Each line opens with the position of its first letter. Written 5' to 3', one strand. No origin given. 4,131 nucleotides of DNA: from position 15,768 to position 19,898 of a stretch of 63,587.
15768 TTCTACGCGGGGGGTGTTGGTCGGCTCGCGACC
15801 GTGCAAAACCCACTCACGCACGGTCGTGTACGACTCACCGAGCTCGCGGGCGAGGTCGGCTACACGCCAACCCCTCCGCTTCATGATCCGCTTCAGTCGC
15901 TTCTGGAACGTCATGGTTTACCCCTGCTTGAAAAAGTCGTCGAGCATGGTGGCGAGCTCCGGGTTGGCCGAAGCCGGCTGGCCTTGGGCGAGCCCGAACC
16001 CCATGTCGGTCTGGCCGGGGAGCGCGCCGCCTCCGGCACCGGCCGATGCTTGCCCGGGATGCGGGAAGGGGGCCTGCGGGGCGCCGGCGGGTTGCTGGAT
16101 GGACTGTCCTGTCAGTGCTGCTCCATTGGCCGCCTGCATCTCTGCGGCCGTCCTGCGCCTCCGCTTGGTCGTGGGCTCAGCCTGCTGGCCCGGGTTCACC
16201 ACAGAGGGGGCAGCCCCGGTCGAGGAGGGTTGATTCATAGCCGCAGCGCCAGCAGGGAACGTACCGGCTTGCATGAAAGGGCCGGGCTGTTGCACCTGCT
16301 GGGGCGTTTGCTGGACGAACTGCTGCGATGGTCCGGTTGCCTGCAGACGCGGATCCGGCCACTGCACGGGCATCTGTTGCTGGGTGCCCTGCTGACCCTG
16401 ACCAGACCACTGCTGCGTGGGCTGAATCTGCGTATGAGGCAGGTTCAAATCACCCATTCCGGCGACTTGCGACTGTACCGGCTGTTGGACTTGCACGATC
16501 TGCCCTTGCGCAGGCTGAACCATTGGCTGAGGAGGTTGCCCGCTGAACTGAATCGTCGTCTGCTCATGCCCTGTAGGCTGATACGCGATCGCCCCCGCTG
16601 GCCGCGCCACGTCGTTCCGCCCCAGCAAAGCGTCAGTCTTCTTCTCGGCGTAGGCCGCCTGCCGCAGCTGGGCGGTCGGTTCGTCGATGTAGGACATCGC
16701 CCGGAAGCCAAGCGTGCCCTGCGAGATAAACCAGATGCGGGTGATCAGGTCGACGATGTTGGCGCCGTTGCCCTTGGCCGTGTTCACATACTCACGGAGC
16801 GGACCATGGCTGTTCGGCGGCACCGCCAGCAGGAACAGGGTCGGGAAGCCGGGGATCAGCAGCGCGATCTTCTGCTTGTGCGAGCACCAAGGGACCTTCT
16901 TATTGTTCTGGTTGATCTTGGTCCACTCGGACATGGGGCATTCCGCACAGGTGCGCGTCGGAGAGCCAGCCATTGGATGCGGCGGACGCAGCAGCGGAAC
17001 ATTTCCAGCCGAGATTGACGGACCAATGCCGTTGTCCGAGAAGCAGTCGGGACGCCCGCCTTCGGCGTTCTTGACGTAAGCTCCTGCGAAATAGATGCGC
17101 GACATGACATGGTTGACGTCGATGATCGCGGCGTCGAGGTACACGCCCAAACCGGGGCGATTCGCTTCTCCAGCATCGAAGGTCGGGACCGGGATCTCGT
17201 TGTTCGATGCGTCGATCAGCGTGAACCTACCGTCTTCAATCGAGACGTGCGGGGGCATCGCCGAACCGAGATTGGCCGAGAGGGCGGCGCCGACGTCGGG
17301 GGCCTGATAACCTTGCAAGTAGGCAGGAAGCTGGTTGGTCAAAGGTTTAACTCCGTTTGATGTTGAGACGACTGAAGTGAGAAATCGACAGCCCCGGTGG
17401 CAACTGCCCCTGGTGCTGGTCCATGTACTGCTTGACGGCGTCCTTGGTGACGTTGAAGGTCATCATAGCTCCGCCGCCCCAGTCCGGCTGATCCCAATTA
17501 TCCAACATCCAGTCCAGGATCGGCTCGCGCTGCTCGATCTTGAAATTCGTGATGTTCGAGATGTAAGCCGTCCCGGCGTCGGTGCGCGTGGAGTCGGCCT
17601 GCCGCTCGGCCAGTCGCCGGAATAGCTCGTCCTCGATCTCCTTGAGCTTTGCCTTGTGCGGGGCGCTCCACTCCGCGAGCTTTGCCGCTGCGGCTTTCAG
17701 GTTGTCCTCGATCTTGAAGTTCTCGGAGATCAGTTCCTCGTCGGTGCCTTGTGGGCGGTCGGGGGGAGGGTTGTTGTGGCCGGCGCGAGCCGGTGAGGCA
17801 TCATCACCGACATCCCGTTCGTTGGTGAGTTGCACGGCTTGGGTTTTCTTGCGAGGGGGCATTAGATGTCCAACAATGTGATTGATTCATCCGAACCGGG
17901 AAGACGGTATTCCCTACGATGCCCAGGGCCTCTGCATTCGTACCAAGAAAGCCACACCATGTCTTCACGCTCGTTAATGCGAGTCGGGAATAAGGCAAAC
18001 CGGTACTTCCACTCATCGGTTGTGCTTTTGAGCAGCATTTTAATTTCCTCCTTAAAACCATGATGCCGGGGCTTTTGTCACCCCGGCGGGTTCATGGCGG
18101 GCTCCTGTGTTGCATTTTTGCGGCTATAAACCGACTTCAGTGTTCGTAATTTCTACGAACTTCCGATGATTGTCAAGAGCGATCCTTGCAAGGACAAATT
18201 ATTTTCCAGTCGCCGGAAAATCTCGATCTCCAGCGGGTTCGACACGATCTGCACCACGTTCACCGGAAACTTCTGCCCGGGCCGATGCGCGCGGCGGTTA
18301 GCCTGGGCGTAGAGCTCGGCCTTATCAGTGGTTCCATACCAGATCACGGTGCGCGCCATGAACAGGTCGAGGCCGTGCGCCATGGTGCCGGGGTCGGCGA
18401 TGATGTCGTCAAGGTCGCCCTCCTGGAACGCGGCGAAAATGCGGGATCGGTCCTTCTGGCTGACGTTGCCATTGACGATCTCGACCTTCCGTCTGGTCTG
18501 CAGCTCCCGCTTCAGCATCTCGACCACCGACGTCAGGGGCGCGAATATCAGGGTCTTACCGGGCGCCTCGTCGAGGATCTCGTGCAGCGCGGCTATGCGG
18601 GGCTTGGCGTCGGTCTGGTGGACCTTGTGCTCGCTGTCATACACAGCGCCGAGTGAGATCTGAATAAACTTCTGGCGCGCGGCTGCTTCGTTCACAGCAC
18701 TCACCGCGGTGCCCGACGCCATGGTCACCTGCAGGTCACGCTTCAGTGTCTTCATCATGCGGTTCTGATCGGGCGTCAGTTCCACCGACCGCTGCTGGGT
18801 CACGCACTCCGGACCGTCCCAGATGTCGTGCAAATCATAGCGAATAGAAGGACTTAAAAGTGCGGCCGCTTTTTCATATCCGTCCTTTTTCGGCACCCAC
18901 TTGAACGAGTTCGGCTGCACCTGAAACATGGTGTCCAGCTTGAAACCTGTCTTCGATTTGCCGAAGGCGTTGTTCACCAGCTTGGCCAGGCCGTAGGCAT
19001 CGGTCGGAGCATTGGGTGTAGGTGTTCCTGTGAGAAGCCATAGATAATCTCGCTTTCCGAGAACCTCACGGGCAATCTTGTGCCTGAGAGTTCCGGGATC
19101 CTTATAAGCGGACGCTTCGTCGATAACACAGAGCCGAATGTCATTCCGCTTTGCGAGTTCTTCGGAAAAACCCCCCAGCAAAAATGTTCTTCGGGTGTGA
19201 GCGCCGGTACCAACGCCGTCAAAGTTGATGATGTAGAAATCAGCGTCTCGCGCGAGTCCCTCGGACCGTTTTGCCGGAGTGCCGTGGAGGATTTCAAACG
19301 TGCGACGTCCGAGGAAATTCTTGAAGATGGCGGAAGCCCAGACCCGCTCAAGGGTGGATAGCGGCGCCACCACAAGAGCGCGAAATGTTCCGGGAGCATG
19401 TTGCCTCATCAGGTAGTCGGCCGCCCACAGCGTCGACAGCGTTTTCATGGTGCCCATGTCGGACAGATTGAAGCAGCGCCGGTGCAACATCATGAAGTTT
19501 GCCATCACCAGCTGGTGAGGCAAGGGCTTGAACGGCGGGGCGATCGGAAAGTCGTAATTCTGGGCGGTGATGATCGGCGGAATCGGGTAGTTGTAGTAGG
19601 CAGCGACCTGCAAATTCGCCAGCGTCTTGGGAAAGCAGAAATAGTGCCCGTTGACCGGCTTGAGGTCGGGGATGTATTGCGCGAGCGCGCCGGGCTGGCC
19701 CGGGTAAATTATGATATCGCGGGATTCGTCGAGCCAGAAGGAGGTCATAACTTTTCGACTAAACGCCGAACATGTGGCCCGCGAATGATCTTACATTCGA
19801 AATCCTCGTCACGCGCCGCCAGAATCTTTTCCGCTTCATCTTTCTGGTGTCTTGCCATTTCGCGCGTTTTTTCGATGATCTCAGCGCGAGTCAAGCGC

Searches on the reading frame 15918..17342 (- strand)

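Call 8: search_protein_families(library=phrogs, proteins=[window:15918-17342:-], max_evalue=0.0001)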
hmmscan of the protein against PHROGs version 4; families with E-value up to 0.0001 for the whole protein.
window:15918-17342:- (474 aa): 1 family
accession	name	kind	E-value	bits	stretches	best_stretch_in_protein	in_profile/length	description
phrog_23155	-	unknown function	3e-05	24.4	1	126-203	106-182/255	-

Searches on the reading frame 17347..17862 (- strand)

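Call 9: search_protein_families(library=phrogs, proteins=[window:17347-17862:-], max_evalue=0.0001)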
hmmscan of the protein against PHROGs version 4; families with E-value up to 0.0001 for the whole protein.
window:17347-17862:- (171 aa): 1 family
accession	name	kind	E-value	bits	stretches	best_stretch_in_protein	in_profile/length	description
phrog_13900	-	head and packaging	6.4e-12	47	1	42-170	13-131/132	minor head protein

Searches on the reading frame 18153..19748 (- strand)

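Call 8: search_protein_families(library=phrogs, proteins=[window:18153-19748:-], max_evalue=0.0001)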
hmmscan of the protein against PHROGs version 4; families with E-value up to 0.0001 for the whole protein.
window:18153-19748:- (531 aa): 5 families
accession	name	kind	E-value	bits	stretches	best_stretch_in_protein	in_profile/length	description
phrog_62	-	DNA, RNA and nucleotide metabolism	2.2e-91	308.3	1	64-525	686-1133/1881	DNA helicase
phrog_16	-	DNA, RNA and nucleotide metabolism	2.4e-15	56.8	1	66-496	264-590/986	DNA helicase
phrog_11354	-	unknown function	8.7e-11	42.5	1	429-528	7-108/116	-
phrog_29996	-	unknown function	6.6e-10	38.6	1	96-504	749-1142/1189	-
phrog_9690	-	DNA, RNA and nucleotide metabolism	3.7e-05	23.9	1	406-470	173-236/306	DNA helicase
